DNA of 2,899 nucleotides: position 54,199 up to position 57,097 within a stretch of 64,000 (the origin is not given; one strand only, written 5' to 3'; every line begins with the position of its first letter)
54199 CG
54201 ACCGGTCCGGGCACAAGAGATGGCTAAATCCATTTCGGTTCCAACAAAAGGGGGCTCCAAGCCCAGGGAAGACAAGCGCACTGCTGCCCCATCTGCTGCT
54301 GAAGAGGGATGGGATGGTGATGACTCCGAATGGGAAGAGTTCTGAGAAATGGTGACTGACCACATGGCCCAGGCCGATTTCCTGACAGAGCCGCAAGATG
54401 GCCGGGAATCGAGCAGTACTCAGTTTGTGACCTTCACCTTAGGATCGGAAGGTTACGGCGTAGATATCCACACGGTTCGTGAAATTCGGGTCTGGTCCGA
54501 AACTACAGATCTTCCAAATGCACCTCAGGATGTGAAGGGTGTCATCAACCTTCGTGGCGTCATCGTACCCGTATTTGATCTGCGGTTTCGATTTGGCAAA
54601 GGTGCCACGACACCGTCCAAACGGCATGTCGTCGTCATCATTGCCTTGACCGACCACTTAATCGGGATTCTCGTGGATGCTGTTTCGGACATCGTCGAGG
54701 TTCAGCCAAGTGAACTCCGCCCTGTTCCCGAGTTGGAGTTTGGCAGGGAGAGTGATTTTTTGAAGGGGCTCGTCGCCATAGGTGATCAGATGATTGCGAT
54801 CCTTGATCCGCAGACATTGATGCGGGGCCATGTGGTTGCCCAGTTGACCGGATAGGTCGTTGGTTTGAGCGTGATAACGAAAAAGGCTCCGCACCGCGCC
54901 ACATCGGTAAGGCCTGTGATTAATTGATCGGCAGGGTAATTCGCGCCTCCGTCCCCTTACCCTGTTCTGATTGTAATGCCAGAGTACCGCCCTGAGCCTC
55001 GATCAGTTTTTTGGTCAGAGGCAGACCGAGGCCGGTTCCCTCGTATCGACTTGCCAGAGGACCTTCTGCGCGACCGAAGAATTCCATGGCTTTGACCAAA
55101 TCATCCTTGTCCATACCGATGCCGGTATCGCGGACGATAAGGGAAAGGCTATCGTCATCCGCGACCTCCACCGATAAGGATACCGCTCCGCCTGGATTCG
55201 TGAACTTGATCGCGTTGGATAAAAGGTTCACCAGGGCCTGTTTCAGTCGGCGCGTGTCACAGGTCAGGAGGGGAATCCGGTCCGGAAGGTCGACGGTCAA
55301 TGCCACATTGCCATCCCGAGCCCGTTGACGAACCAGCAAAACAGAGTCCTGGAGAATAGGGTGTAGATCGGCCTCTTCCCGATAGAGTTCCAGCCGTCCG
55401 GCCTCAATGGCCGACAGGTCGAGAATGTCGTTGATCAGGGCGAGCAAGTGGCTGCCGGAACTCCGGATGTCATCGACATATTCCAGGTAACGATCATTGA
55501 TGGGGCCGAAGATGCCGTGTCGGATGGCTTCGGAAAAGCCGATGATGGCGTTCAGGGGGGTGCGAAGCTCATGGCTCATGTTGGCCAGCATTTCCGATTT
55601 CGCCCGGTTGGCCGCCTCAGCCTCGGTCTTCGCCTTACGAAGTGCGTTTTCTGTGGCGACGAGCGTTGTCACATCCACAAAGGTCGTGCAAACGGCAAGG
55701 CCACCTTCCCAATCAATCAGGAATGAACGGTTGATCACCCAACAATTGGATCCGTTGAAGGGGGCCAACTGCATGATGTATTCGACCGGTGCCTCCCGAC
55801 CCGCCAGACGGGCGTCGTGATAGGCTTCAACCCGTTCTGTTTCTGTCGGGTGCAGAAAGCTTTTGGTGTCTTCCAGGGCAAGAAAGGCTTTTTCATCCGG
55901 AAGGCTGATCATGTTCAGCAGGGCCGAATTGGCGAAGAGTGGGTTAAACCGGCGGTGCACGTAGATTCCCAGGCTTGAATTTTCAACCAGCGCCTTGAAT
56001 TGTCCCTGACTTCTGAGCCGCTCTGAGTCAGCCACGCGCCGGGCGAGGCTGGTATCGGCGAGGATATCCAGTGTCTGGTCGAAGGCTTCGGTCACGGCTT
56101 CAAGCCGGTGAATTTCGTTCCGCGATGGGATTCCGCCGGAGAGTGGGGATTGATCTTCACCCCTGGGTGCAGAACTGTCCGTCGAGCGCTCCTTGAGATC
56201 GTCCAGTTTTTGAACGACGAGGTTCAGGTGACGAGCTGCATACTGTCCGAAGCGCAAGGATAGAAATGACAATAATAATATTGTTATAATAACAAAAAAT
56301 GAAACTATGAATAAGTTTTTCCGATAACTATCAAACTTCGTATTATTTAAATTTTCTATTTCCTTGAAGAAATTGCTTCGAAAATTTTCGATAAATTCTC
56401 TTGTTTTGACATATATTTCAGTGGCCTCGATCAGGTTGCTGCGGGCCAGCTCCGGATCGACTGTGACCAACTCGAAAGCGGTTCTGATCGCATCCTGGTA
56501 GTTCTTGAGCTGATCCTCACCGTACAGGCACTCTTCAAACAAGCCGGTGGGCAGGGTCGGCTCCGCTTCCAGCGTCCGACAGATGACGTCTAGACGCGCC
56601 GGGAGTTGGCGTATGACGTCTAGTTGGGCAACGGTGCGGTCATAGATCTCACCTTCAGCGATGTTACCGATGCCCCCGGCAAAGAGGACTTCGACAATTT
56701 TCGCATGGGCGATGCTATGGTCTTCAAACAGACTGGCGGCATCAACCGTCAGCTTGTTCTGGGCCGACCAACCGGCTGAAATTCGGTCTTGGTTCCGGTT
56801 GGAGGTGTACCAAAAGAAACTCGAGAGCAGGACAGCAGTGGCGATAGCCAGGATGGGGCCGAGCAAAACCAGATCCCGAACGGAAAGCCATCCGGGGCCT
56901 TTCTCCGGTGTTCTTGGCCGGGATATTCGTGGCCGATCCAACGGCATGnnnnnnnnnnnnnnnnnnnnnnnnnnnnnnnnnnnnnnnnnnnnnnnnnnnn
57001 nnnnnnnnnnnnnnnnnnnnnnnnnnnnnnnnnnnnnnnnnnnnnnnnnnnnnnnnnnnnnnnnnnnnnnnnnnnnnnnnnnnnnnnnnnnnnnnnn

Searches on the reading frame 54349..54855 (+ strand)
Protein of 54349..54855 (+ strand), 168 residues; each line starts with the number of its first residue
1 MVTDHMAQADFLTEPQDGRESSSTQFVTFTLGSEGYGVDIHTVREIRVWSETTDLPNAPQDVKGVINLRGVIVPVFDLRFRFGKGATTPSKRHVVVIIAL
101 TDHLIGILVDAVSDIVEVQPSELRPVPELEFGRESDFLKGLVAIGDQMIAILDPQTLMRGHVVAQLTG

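Call 8: search_protein_families(library=pfam, proteins=[window:54349-54855:+], max_evalue=0.01)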
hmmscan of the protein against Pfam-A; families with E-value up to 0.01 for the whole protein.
window:54349-54855:+ (168 aa): 1 family
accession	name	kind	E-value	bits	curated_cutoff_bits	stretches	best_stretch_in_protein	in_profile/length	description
PF01584.24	CheW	-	7.4e-36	123.3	23.5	1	25-159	1-135/138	CheW-like domain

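Call 22: find_encoding_contigs(protein=window:54349-54855:+, flank=10000, max_places=6)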
Protein window:54349-54855:+ (168 aa): 1 contig read that carries it; 1 place shown.
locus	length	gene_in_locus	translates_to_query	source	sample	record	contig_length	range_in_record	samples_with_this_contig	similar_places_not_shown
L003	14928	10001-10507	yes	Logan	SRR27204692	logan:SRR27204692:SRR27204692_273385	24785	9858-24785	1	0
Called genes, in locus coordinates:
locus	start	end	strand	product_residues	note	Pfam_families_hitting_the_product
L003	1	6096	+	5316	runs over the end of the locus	?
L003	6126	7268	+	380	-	PF16261:DUF4915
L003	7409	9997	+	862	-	PF05227:CHASE3, PF00672:HAMP, PF18947:HAMP_2 (weak), PF00015:MCPsignal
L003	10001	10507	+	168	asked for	PF01584:CheW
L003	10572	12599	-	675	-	PF00512:HisKA, PF02518:HATPase_c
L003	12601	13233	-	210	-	PF00300:His_Phos_1 (weak)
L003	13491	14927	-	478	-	?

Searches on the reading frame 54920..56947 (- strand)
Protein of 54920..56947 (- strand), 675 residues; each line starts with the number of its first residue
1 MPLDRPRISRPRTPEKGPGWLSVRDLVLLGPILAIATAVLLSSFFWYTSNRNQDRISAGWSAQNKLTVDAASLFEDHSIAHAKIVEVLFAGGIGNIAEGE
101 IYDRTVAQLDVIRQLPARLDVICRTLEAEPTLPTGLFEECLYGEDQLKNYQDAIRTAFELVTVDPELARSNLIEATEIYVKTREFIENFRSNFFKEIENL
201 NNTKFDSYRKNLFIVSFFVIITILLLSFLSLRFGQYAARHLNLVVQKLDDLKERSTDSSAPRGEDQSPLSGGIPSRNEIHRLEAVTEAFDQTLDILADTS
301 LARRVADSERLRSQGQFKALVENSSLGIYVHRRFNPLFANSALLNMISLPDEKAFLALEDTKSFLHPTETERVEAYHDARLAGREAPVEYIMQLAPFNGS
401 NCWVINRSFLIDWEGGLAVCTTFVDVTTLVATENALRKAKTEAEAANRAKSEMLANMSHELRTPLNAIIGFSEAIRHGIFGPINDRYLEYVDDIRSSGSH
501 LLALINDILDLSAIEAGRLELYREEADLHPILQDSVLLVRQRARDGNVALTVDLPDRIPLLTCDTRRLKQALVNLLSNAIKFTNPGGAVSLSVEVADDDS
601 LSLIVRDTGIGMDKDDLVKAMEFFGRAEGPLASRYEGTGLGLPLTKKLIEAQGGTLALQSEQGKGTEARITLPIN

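Call 8: search_protein_families(library=pfam, proteins=[window:54920-56947:-], max_evalue=0.01)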
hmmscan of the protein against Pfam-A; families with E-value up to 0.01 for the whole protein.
window:54920-56947:- (675 aa): 4 families
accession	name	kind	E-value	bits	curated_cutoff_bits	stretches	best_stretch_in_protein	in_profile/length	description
PF02518.31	HATPase_c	-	1.9e-24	86.7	26.4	1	564-674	2-109/111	Histidine kinase-, DNA gyrase B-, and HSP90-like ATPase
PF00512.31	HisKA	-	4.6e-20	71.9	26.9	1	449-517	1-66/66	His Kinase A (phospho-acceptor) domain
PF13589.12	HATPase_c_3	-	0.0032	17.9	25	1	568-624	3-57/137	Histidine kinase-, DNA gyrase B-, and HSP90-like ATPase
PF08447.18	PAS_3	-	0.0039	17.9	25.6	1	337-416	2-81/89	PAS fold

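Call 91: find_encoding_contigs(protein=window:54920-56947:-, flank=2000, max_places=4)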
Protein window:54920-56947:- (675 aa): 1 contig read that carries it; 1 place shown.
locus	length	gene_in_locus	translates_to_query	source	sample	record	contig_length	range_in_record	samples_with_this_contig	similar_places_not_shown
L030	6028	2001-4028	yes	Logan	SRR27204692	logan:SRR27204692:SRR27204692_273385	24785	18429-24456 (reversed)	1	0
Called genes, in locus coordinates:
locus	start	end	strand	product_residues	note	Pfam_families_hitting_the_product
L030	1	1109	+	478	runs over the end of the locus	?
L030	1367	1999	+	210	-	PF00300:His_Phos_1 (weak)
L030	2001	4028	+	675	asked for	PF00512:HisKA, PF02518:HATPase_c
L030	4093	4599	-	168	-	PF01584:CheW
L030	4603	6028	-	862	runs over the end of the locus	PF05227:CHASE3, PF00672:HAMP, PF18947:HAMP_2 (weak), PF00015:MCPsignal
